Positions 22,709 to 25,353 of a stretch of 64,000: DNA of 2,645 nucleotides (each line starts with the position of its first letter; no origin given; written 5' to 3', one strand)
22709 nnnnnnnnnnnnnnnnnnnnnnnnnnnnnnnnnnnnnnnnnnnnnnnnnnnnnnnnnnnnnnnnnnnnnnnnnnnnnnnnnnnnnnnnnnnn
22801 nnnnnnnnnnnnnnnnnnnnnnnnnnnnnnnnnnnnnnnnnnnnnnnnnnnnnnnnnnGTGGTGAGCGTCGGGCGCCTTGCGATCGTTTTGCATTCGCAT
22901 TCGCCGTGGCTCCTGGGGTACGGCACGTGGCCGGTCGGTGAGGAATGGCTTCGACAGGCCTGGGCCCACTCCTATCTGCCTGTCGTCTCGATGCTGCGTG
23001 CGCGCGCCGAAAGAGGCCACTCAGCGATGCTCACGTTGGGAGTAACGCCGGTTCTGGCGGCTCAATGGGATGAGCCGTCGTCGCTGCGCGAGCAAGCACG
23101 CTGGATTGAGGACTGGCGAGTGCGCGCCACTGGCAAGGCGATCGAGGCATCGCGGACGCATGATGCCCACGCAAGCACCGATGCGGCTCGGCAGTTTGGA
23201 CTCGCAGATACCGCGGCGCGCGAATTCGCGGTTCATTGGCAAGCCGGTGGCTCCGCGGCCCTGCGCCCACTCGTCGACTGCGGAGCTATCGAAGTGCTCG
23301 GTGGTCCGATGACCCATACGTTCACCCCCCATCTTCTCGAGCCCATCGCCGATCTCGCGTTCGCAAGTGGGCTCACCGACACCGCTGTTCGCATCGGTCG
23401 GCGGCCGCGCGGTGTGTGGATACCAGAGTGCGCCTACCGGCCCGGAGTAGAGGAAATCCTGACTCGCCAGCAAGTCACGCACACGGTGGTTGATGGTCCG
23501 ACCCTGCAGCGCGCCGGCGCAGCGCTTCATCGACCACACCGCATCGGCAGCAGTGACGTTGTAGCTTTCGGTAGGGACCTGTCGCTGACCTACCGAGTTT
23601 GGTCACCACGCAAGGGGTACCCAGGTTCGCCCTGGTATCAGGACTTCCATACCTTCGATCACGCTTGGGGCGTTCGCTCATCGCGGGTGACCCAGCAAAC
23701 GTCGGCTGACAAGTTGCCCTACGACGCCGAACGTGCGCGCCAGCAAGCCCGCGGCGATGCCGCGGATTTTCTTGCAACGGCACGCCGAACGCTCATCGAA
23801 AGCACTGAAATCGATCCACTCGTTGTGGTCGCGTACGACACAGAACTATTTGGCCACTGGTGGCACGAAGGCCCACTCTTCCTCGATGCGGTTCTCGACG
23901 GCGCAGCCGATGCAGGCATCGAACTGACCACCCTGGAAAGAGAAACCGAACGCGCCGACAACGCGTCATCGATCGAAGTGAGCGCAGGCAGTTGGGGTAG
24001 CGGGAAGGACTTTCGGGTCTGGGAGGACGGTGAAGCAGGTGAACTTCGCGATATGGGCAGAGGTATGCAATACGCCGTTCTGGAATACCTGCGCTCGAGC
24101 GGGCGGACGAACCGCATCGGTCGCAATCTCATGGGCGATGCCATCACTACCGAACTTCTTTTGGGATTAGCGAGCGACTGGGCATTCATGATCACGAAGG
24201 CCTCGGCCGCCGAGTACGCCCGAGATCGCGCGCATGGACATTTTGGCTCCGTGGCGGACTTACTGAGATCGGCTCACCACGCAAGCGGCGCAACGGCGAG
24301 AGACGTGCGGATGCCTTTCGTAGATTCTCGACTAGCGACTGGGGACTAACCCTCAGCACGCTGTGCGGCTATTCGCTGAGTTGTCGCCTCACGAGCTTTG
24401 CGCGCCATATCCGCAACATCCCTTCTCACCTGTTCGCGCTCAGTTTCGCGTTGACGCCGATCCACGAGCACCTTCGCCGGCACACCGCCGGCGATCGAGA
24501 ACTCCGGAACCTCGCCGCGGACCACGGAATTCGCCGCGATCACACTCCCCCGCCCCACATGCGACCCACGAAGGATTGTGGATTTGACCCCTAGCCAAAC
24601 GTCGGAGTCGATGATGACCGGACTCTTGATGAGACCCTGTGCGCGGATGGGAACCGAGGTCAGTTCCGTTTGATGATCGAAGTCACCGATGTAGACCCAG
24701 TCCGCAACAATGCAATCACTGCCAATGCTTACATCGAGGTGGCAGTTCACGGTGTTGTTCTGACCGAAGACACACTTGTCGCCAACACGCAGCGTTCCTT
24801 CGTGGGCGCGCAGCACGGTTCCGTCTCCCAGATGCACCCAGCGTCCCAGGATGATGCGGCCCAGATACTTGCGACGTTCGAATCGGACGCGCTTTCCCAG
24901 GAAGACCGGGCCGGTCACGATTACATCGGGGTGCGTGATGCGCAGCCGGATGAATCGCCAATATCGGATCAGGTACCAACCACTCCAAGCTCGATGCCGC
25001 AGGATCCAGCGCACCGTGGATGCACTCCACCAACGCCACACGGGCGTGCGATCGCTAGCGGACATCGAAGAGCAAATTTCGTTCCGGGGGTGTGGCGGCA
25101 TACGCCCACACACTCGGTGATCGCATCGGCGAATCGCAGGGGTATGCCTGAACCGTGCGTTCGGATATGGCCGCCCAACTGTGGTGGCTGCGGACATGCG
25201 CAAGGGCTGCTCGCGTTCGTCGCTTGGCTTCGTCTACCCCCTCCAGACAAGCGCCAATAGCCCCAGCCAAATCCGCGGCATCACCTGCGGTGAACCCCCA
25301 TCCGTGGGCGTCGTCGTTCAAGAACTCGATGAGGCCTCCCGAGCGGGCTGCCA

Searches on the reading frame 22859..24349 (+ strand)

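Call 73: search_protein_families(library=pfam, proteins=[window:22859-24349:+], max_evalue=0.00001)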
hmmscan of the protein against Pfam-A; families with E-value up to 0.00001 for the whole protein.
window:22859-24349:+ (496 aa): 2 families
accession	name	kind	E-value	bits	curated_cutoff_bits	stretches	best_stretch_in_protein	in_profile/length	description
PF03065.20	Glyco_hydro_57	-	1e-12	48.5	21.2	1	8-363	1-279/291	Glycosyl hydrolase family 57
PF09210.16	BE_C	-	1.6e-09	38.4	25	1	427-474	28-75/101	1,4-alpha-glucan branching enzyme, C-terminal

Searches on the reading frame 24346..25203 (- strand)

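Call 73: search_protein_families(library=pfam, proteins=[window:24346-25203:-], max_evalue=0.00001)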
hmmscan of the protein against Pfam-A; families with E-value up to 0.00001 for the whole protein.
window:24346-25203:- (285 aa): 2 families
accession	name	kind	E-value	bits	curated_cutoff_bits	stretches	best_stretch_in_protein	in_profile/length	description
PF00132.30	Hexapep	-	5.2e-11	42.2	27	0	196-230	2-36/36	Bacterial transferase hexapeptide (six repeats)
PF14602.12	Hexapep_2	-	3e-08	33.7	27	0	195-228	1-32/34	Hexapeptide repeat of succinyl-transferase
